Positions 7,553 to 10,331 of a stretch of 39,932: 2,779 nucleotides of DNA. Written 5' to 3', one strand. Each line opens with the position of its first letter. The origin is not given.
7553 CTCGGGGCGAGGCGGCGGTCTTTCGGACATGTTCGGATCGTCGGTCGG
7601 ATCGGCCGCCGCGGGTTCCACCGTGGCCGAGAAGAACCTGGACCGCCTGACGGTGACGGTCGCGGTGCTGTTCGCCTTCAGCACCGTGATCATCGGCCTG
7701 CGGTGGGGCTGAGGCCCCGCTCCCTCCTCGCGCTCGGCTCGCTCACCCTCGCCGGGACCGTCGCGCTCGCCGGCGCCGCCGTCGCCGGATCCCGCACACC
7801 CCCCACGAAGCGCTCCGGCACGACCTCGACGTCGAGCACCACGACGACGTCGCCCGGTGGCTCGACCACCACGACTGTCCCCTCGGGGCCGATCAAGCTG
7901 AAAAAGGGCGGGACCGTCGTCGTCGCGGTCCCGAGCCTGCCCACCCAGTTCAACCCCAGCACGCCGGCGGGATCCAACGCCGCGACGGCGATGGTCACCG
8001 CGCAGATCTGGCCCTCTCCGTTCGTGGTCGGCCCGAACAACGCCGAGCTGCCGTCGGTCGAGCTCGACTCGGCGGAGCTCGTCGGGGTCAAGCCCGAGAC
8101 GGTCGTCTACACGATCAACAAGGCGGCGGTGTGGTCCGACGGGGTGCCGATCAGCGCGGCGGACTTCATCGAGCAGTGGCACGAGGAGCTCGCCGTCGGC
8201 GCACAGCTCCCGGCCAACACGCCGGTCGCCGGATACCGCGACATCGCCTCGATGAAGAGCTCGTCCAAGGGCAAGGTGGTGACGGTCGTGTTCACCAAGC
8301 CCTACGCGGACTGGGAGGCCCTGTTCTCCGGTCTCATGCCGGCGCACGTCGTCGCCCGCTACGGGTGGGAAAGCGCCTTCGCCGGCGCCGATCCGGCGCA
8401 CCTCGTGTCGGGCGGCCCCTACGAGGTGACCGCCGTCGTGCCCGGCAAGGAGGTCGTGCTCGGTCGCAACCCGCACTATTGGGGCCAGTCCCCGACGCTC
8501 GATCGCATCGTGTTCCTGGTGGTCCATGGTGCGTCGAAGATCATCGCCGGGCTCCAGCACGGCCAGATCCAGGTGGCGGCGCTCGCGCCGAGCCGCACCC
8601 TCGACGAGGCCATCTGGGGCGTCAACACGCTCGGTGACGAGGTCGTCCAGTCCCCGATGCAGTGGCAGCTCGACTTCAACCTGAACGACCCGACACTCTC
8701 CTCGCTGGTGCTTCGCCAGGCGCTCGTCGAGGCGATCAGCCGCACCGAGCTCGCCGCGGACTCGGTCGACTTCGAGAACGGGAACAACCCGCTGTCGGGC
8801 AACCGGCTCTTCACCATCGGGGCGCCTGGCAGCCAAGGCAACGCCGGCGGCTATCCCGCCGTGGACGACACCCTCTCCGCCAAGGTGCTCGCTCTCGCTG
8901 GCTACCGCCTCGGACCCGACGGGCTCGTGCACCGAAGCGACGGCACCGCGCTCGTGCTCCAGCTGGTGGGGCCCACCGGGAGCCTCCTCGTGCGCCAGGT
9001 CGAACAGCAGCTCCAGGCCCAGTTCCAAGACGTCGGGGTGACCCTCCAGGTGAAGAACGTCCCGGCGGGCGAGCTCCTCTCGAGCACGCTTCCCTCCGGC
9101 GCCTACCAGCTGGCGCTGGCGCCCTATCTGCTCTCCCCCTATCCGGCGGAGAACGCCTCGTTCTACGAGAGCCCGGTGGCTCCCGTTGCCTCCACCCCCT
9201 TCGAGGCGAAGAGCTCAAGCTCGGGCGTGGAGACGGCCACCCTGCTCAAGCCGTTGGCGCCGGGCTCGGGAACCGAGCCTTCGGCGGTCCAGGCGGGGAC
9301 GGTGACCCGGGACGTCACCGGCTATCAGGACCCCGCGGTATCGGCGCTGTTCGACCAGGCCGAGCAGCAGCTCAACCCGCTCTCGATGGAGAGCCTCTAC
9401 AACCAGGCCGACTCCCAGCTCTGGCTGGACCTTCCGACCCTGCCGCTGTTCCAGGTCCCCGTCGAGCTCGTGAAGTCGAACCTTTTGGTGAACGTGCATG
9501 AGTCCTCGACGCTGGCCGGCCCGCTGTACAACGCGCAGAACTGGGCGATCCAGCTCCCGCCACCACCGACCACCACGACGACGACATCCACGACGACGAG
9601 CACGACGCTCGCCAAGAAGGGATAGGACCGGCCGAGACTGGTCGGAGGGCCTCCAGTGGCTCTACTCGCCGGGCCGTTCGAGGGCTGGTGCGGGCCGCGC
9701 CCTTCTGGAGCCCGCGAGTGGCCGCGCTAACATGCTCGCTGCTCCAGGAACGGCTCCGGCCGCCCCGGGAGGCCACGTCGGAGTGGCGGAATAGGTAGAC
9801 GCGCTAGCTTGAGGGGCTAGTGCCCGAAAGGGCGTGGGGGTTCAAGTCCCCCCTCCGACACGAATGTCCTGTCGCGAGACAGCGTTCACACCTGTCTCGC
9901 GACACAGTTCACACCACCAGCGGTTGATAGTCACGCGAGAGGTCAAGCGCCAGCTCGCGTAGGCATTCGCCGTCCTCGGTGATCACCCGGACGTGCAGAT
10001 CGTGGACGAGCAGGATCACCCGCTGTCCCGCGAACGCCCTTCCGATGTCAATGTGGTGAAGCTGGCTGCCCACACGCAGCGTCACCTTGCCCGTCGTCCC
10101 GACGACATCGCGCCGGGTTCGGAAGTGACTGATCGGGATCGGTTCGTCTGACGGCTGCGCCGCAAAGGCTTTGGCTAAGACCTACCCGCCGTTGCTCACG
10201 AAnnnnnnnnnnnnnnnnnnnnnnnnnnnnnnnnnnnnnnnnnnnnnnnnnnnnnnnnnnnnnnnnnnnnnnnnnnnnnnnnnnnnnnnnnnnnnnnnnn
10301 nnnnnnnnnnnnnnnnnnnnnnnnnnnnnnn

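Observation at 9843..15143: Compact tRNA-Leu(GAG) island whose whole cargo looks like DNA-targeting defence genes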

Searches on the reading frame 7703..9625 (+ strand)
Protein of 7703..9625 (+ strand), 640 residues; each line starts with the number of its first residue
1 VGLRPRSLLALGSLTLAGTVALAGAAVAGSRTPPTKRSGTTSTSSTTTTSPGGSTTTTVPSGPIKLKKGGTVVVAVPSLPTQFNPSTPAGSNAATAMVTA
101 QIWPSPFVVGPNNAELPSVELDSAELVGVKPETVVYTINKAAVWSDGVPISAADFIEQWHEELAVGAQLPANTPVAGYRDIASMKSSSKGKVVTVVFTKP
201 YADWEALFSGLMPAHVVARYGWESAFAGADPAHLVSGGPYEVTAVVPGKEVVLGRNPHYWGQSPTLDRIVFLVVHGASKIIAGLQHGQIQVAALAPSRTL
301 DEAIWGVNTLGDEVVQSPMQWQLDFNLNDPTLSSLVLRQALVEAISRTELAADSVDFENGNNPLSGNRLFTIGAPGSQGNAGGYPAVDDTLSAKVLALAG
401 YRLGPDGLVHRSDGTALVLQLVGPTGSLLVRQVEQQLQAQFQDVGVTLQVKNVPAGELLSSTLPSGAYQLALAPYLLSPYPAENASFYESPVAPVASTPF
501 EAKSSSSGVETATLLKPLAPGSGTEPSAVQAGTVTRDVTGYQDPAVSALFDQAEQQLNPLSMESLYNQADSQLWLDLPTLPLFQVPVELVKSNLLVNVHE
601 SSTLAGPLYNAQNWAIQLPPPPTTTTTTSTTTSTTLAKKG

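Call 16: search_protein_families(library=pfam, proteins=[window:7703-9625:+], max_evalue=0.001)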
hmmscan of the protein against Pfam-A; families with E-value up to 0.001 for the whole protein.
window:7703-9625:+ (640 aa): 1 family
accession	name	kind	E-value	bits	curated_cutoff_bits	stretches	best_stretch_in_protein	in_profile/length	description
PF00496.27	SBP_bac_5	-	1.7e-39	136.4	32.4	1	133-484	18-355/368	Bacterial extracellular solute-binding proteins, family 5 Middle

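Call 18: find_encoding_contigs(protein=window:7703-9625:+, flank=10000, max_places=8)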
Protein window:7703-9625:+ (640 aa): 1 contig read that carries it; 1 place shown.
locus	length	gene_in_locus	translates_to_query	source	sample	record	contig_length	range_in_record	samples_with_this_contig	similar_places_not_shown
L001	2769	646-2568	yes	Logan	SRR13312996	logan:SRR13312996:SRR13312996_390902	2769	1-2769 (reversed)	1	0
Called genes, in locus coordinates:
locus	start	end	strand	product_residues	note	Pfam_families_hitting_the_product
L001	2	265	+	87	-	?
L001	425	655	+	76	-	PF03840:SecG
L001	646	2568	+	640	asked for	PF00496:SBP_bac_5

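Call 47: find_related_loci(query=window:7703-9625:+, collection=genome_contigs, flank=10000)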
Query window:7703-9625:+ (640 aa) in genome_contigs; peptide patterns used: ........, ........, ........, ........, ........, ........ (x = any residue, [..] = any of these).
79 stretches matched a pattern; 14 encode a relative of the query (tblastn E <= 1e-3); 14 distinct loci.
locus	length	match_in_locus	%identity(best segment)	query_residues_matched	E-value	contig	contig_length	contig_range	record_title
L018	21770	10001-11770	56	65-618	0e+0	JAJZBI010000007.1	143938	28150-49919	MAG: Actinomycetes bacterium isolate HSP2.bin26 NODE_52_length_143938_cov_4.109880, whole genome shotgun sequence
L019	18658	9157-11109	53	1-618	0e+0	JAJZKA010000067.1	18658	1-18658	MAG: Actinomycetes bacterium isolate LSA5.bin8 NODE_4294_length_18658_cov_3.028061, whole genome shotgun sequence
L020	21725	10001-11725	51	49-618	2e-179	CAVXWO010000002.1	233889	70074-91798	MAG: uncultured Actinomycetota bacterium isolate MFD04492.bin.3.97 genome assembly, contig: contig_27280, whole genome s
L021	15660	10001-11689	52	60-618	0e+0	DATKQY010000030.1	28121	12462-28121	MAG TPA_asm: Acidimicrobiales bacterium isolate SMAG_U14014 k141_365725, whole genome shotgun sequence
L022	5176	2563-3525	23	136-460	5e-13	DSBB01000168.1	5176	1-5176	MAG TPA_asm: Candidatus Hydrogenedentota bacterium isolate SpSt-1162 Ga0129302_1010688, whole genome shotgun sequence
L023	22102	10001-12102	25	66-492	1e-12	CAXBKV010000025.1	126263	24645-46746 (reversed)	MAG TPA_asm: uncultured Kofleriaceae bacterium isolate ERR2762116_concoct_33 genome assembly, contig: ERZ3422114.262, wh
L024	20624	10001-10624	28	228-453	2e-12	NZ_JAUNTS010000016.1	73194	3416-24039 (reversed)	MAG: Kocuria sp. isolate S5R_Sa_28 NODE_144_length_73194_cov_217.906001, whole genome shotgun sequence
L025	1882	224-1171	23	132-454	2e-11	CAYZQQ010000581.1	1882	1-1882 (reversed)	MAG TPA_asm: uncultured Anaerolineaceae bacterium isolate SRP216583_co1_77 genome assembly, contig: NODE_85347_length_18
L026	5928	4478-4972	25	132-292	7e-10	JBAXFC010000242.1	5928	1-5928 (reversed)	MAG: Chloroflexota bacterium isolate ELA261 MAG261_242, whole genome shotgun sequence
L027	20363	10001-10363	29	235-341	2e-9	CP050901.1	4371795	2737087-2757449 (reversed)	MAG: Rhizobacter sp. isolate UKL202a chromosome, complete genome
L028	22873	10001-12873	26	3-271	8e-11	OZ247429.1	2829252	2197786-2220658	MAG: Dehalococcoidia bacterium isolate a97b4ec8-5f2d-4628-9c3d-470ea82cb923 genome assembly, chromosome: 1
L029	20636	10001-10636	24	235-448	9e-8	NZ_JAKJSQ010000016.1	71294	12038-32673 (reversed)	Aliivibrio kagoshimensis strain JAMM0721 JAMM0721_scaffold_14, whole genome shotgun sequence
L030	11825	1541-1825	27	204-302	4e-7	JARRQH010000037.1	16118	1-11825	MAG: Pseudolabrys sp. isolate Spart_197_MAG scaffold_491, whole genome shotgun sequence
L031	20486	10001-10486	25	136-271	3e-6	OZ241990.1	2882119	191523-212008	MAG: Dehalococcoidia bacterium isolate d9b70d22-ccba-4877-9798-0c06ee0d6e53 genome assembly, chromosome: 1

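Call 74: search_protein_families(library=pfam, proteins=[L018:11904-13691:-, L018:14964-17507:-, L019:12664-13542:+, L019:14452-15876:-, L019:16564-18582:-, L020:11880-13334:-, L020:13421-14266:-, L020:17894-18979:+, L021:11871-13604:-, L021:13601-14224:-], max_evalue=0.001)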
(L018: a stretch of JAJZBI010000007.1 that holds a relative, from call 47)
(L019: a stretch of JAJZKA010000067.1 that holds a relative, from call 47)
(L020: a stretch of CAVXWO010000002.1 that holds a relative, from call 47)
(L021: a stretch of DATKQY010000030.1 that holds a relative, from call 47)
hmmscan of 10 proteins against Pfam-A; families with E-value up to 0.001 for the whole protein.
L018:11904-13691:- (595 aa): 3 families
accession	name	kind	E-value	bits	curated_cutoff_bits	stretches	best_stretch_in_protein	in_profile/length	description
PF07508.19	Recombinase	-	8.3e-22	77.8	21.1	1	194-317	1-97/102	Recombinase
PF00239.26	Resolvase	-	9.1e-08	32.8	23.3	1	5-154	2-142/145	Resolvase, N terminal domain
PF13408.12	Zn_ribbon_recom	-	2.8e-06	28.1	25.3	1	340-391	2-49/58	Recombinase zinc beta ribbon domain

L018:14964-17507:- (847 aa): 2 families
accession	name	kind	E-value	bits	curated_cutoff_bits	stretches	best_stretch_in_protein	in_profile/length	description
PF10412.15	TrwB_AAD_bind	-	3.1e-09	36.6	20.5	0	669-734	248-316/387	Type IV secretion-system coupling protein DNA-binding domain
PF12696.13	TraG-D_C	-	0.00026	21.4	22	1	668-728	3-66/126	TraM recognition site of TraD and TraG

L019:12664-13542:+ (292 aa): 0 families

L019:14452-15876:- (474 aa): 2 families
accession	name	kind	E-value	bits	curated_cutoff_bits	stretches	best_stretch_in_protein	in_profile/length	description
PF07804.18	HipA_C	-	1.2e-48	166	30.5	1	156-404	1-211/213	HipA-like C-terminal domain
PF13657.11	Couple_hipA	-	2.7e-20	73.1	22.5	1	11-110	2-98/99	HipA N-terminal domain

L019:16564-18582:- (672 aa): 1 family
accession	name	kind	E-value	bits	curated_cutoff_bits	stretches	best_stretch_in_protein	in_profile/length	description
PF01580.24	FtsK_SpoIIIE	-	3.7e-20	72.8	24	1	366-465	34-129/221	FtsK/SpoIIIE family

L020:11880-13334:- (484 aa): 3 families
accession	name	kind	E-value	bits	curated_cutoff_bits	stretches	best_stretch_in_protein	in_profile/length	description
PF00239.26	Resolvase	-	1.4e-35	123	23.3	1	5-151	2-145/145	Resolvase, N terminal domain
PF07508.19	Recombinase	-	1.4e-06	28.9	21.1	1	170-240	2-97/102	Recombinase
PF13408.12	Zn_ribbon_recom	-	3.2e-05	24.7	25.3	1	252-303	1-55/58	Recombinase zinc beta ribbon domain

L020:13421-14266:- (281 aa): 1 family
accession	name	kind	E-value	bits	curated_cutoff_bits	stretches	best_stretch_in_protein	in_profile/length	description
PF23343.2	REP_ORF2-G2P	-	1e-14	55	27.8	1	103-208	2-98/99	Replication-associated protein ORF2/G2P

L020:17894-18979:+ (361 aa): 0 families

L021:11871-13604:- (577 aa): 3 families
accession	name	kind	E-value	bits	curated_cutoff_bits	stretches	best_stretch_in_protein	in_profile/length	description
PF07508.19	Recombinase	-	3.2e-22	79.1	21.1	1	193-319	2-101/102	Recombinase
PF00239.26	Resolvase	-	1.9e-10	41.4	23.3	1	5-156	2-145/145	Resolvase, N terminal domain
PF13408.12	Zn_ribbon_recom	-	0.0003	21.5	25.3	1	346-397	1-49/58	Recombinase zinc beta ribbon domain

L021:13601-14224:- (207 aa): 0 families

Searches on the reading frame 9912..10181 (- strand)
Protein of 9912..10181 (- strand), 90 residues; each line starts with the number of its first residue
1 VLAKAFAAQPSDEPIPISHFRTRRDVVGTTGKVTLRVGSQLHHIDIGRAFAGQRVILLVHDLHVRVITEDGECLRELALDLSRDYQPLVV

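Call 77: search_dna_similar(query=window:9912-10181:-, collection=plasmids, mode=protein, max_evalue=0.001, max_rows=12)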
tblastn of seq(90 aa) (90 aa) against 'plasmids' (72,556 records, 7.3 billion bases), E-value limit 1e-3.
Records with a match: 1; places in all: 1; records where one place covers at least 80% of the query: 1.
Best place of each record, by identity: <60% 1.
By first word of the organism name: Arthrobacter 1.
By predicted mobility (MOB-suite, as given by PLSDB): non-mobilizable 1.
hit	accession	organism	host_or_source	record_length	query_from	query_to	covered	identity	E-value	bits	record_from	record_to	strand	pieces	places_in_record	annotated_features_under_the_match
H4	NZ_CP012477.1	Arthrobacter sp. ERGS1:01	single,stream water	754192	2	87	96%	37.9%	3e-8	56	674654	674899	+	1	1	IS481 family transposase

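Call 80: get_annotated_region(hit=H4, flank=1500)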
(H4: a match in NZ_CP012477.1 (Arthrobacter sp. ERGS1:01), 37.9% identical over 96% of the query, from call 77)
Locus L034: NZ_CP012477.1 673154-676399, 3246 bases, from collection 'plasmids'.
description: Arthrobacter sp. ERGS1:01 isolate water plasmid unnamed2, complete sequence
organism: Arthrobacter sp. ERGS1:01 (NCBI taxid 1704044)
taxonomy: Bacteria; Actinomycetota; Actinomycetes; Micrococcales; Micrococcaceae; Arthrobacter; Arthrobacter sp. ERGS1:01
host: -; source: single,stream water; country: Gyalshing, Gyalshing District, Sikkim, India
typing (MOB-suite, as given by PLSDB): non-mobilizable
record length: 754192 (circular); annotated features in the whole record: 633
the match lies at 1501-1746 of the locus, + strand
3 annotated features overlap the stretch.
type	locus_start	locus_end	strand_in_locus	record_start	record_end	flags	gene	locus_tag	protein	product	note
CDS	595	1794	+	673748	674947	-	-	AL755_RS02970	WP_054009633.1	IS481 family transposase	-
CDS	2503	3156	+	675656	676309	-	-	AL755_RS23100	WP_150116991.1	hypothetical protein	-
CDS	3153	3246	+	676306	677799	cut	-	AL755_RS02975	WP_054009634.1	hypothetical protein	-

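Call 86: search_dna_similar(query=L034:595-1794:+, collection=plasmids, mode=protein, max_evalue=1e-40, max_rows=25)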
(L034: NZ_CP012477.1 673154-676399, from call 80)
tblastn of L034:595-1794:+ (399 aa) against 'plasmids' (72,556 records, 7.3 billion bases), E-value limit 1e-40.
Records with a match: 3; places in all: 3; records where one place covers at least 80% of the query: 3.
Best place of each record, by identity: >=99% 1; <60% 2.
By first word of the organism name: Arthrobacter 1; Rhodococcus 1; Mycolicibacterium 1.
By predicted mobility (MOB-suite, as given by PLSDB): non-mobilizable 2; mobilizable 1.
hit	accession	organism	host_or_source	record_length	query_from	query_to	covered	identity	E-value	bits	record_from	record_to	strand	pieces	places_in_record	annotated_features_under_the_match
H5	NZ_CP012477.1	Arthrobacter sp. ERGS1:01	single,stream water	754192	1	399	100%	100.0%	0e+0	785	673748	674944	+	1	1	IS481 family transposase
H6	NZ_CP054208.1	Rhodococcus qingshengii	cell culture,carbendazim contaminated ...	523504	1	373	93%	35.8%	7e-51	191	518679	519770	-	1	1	hypothetical protein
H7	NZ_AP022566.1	Mycolicibacterium alvei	-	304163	30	375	87%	35.2%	2e-41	163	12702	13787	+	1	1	integrase core domain-containing protein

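Call 95: search_protein_families(library=pfam, proteins=[window:9912-10181:-], max_evalue=0.01)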
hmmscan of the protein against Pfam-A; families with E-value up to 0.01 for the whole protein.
seq(90 aa): 0 families

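Call 113: get_annotated_region(hit=H6, flank=1200)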
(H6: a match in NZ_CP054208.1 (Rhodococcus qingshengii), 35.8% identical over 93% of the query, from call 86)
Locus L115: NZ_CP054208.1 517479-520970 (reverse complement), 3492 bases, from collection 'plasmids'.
description: Rhodococcus qingshengii strain CX-1 plasmid unnamed1, complete sequence
organism: Rhodococcus qingshengii (NCBI taxid 334542)
taxonomy: Bacteria; Actinomycetota; Actinomycetes; Mycobacteriales; Nocardiaceae; Rhodococcus; Rhodococcus qingshengii
host: -; source: cell culture,carbendazim contaminated soil; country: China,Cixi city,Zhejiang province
typing (MOB-suite, as given by PLSDB): mobilizable; relaxase MOBP,MOBP
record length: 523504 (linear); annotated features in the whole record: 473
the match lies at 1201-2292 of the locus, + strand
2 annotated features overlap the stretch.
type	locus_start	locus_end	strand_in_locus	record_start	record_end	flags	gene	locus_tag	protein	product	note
CDS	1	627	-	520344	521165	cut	-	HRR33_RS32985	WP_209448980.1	pentapeptide repeat-containing protein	-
CDS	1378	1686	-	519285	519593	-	-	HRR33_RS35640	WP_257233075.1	hypothetical protein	-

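Call 114: get_annotated_region(hit=H7, flank=1200)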
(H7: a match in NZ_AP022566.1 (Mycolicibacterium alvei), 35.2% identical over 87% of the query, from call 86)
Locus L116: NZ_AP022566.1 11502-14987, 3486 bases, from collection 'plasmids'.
description: Mycolicibacterium alvei strain JCM 12272 plasmid pJCM12272, complete sequence
organism: Mycolicibacterium alvei (NCBI taxid 67081)
taxonomy: Bacteria; Actinomycetota; Actinomycetes; Mycobacteriales; Mycobacteriaceae; Mycolicibacterium; Mycolicibacterium alvei
host: -; source: -; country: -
typing (MOB-suite, as given by PLSDB): non-mobilizable
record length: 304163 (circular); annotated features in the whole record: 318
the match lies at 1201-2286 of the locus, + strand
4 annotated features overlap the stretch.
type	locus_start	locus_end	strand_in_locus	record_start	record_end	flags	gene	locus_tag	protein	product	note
CDS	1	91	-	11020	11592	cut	-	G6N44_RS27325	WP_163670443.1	hypothetical protein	-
CDS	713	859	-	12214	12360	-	-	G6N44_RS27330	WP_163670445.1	hypothetical protein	-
CDS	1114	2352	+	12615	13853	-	-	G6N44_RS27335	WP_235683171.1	integrase core domain-containing protein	GO:0006313 - DNA transposition [Evidence IEA]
CDS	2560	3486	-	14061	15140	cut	-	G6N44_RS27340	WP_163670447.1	WGR domain-containing protein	-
